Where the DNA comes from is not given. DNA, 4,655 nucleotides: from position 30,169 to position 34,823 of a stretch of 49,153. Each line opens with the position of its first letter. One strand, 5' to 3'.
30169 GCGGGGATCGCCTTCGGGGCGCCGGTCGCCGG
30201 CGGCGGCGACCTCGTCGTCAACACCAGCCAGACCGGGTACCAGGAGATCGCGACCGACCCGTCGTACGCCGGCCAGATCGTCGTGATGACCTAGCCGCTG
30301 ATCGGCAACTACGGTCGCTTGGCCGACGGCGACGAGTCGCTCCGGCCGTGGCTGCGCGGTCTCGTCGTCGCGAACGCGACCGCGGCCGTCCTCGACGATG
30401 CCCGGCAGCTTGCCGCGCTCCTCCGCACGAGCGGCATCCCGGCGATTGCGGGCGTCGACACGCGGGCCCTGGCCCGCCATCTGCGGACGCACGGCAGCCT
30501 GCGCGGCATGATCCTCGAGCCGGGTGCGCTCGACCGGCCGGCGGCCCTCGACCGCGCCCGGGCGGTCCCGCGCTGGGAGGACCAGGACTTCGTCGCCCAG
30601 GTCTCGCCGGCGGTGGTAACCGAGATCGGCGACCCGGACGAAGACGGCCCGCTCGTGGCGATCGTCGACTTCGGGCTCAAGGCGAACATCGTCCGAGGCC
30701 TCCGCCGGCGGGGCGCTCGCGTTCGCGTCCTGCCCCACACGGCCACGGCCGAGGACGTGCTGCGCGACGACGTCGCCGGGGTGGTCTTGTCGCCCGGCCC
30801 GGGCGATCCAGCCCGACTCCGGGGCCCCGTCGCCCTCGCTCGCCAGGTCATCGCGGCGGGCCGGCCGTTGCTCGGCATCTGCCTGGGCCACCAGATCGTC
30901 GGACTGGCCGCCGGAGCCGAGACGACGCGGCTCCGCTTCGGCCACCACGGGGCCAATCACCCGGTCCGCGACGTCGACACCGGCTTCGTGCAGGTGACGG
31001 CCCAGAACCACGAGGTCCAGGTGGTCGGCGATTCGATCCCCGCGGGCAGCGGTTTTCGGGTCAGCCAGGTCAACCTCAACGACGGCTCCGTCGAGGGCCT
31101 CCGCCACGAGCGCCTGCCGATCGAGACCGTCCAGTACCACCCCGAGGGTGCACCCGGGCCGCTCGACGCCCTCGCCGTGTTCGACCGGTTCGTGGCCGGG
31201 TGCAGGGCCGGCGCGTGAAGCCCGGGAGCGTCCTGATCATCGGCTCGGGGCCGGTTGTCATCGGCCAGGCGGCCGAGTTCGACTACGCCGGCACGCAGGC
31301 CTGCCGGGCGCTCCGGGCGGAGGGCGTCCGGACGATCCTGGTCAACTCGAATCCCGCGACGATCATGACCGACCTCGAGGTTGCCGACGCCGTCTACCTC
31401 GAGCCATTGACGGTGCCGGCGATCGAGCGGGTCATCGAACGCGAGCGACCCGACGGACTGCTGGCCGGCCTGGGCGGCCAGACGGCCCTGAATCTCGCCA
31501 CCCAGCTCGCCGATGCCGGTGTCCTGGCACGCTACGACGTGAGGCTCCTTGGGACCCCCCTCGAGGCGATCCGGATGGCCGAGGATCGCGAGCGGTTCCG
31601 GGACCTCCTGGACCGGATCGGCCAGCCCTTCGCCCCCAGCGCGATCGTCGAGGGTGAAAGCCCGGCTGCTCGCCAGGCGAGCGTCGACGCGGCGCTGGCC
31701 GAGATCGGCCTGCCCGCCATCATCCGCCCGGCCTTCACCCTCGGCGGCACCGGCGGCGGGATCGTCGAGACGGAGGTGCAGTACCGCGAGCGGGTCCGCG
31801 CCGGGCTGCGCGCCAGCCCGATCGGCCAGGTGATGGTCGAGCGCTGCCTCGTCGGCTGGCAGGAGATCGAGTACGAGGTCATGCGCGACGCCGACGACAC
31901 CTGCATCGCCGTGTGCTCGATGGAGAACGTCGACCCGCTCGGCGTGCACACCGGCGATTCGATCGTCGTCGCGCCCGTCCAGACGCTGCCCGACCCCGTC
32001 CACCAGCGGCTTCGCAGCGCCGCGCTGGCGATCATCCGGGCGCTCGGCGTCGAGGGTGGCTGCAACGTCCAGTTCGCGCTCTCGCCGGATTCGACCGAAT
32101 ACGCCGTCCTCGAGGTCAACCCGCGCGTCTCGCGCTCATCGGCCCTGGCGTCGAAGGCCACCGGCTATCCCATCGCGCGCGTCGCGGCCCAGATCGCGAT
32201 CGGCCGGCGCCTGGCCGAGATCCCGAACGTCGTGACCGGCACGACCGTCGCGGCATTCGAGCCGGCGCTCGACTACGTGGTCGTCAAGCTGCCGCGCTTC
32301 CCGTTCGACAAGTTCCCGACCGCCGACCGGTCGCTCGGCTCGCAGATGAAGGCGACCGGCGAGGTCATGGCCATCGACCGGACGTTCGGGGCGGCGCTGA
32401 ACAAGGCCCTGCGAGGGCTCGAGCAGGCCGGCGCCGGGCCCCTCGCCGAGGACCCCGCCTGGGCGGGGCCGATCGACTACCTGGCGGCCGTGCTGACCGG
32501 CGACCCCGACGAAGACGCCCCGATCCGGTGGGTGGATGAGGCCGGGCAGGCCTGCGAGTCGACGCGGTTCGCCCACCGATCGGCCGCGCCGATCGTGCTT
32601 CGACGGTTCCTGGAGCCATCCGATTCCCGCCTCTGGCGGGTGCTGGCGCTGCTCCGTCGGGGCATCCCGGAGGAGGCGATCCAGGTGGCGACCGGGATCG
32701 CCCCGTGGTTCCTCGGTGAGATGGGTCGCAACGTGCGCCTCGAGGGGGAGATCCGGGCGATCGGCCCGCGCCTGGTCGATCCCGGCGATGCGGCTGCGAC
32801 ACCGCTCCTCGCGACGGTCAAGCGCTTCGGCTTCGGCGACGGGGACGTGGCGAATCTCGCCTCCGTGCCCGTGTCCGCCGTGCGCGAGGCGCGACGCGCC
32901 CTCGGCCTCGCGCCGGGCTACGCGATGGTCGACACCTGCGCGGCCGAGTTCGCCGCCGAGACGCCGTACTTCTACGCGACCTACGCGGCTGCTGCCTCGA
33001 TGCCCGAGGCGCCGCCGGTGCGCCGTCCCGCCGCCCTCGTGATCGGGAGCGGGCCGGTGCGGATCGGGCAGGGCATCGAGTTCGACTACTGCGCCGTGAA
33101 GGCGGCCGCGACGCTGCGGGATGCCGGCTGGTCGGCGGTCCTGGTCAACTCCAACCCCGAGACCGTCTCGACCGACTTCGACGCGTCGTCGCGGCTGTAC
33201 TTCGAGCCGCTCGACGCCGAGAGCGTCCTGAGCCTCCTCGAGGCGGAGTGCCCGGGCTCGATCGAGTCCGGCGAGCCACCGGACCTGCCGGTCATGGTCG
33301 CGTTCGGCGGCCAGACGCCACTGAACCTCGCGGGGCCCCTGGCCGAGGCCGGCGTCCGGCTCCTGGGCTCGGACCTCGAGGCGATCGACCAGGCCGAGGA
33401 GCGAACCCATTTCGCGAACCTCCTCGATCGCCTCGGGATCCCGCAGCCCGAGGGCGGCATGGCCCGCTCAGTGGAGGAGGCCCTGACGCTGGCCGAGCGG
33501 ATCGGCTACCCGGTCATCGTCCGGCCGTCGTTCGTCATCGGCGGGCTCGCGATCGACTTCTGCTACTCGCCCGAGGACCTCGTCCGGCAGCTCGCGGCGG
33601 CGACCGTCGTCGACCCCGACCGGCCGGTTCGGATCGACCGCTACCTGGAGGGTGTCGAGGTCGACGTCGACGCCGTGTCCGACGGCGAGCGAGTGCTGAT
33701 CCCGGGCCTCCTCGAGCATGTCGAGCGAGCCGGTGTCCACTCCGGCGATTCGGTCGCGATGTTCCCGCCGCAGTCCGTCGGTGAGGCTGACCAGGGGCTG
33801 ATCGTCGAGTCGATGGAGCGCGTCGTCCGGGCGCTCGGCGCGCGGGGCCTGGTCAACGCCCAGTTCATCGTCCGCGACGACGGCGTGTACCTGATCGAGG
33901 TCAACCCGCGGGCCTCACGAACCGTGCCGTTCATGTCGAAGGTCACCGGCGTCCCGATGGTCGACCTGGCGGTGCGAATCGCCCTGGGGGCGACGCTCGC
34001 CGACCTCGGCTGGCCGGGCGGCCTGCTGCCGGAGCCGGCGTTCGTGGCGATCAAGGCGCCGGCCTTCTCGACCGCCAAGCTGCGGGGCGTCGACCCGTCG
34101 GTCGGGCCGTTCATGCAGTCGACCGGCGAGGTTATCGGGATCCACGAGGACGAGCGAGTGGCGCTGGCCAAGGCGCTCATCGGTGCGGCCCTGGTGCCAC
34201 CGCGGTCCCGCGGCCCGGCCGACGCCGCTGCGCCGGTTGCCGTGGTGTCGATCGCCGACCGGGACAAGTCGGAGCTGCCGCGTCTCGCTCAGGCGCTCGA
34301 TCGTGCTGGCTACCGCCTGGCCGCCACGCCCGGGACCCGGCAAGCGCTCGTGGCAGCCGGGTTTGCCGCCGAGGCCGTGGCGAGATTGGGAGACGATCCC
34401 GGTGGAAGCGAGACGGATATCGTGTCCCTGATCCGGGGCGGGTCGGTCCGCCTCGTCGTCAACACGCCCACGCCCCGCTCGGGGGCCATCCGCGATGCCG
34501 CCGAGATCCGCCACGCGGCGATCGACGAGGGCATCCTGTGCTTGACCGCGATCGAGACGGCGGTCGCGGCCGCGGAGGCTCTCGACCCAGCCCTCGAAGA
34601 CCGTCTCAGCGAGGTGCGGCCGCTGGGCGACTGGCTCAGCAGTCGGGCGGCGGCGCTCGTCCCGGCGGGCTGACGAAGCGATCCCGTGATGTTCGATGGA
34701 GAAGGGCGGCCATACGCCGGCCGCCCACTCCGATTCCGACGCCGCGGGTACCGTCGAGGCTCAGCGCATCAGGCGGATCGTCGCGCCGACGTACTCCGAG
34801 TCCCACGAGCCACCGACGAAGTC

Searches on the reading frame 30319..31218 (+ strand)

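Call 95: search_protein_families(library=pfam, proteins=[window:30319-31218:+], max_evalue=0.01)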
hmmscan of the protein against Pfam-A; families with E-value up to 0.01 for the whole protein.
window:30319-31218:+ (299 aa): 3 families
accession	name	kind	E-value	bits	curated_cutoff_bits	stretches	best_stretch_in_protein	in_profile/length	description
PF00117.34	GATase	-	2.3e-43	148.5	22.8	1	115-292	2-188/190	Glutamine amidotransferase class-I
PF00988.28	CPSase_sm_chain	-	1.7e-10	41.2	27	1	5-65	64-126/126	Carbamoyl-phosphate synthase small chain, CPSase domain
PF07722.19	Peptidase_C26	-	7.5e-09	36.1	20.5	1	161-240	85-161/219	Peptidase C26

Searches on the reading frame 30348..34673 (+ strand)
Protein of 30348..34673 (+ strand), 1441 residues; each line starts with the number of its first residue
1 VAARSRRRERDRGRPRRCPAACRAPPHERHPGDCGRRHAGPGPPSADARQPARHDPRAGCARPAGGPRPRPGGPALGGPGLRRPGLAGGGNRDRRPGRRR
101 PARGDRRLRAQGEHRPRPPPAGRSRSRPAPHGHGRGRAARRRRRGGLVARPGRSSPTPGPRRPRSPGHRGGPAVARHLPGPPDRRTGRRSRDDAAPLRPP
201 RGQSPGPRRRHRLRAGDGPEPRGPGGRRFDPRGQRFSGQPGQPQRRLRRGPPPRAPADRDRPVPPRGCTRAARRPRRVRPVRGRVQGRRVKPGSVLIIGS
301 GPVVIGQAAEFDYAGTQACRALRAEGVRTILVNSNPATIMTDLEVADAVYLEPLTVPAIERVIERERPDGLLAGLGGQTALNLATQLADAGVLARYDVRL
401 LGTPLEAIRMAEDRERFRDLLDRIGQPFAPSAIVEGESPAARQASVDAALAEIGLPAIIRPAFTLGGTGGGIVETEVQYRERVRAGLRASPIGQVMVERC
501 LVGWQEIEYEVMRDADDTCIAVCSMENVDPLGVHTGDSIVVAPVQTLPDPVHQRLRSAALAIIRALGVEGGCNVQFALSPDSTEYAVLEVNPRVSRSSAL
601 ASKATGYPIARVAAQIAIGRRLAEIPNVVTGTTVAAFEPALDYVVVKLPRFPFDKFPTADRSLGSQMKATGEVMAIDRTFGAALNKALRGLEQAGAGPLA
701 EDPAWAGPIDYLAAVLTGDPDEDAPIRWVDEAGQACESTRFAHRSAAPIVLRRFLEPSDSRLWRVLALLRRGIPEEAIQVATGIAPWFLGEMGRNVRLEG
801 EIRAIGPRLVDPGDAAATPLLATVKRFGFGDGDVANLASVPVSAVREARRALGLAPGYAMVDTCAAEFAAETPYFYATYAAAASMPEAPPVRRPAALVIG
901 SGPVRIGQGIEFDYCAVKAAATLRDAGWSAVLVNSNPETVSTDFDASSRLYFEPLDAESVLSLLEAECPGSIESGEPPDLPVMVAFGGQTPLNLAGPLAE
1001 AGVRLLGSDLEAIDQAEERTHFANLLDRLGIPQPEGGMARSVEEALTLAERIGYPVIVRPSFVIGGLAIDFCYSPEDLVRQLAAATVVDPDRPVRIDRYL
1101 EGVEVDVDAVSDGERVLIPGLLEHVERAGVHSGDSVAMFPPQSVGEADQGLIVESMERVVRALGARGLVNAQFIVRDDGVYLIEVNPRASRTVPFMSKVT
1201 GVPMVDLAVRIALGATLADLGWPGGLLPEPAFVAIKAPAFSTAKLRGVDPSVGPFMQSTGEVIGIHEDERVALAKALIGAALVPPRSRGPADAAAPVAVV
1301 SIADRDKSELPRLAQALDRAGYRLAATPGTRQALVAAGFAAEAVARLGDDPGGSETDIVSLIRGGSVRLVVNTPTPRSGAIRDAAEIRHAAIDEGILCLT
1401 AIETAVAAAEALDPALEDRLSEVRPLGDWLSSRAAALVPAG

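Call 30: search_protein_families(library=pfam, proteins=[window:30348-34673:+], max_evalue=0.0001)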
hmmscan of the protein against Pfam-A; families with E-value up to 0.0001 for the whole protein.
window:30348-34673:+ (1441 aa): 8 families
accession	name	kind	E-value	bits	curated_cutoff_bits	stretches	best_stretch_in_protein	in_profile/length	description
PF02786.22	CPSase_L_D2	-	7.4e-100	333.2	19.8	2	413-624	1-210/211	Carbamoyl-phosphate synthase L chain, ATP binding domain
PF25596.1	CPSase_L_D1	-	2.6e-85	282.6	27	2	294-409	4-117/118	Carbamoyl phosphate synthase preATP-grasp domain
PF15632.11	ATPgrasp_Ter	-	2.9e-15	56.6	29.1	1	1098-1215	9-111/131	ATP-grasp in the biosynthetic pathway with Ter operon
PF07478.18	Dala_Dala_lig_C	-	7.7e-14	52.1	24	1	1045-1187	28-174/204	D-ala D-ala ligase C-terminus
PF02142.27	MGS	-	9.2e-14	51.8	24.1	1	1312-1400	4-94/94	MGS-like domain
PF02787.25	CPSase_L_D3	-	1.8e-10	41.1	26.6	1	756-837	5-79/80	Carbamoyl-phosphate synthetase large chain, oligomerisation domain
PF02655.19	ATP-grasp_3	-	1.9e-10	41.5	23.2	1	1019-1189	4-157/160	ATP-grasp domain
PF02222.28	ATP-grasp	-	3.7e-07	30.4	27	0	441-595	17-164/179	ATP-grasp domain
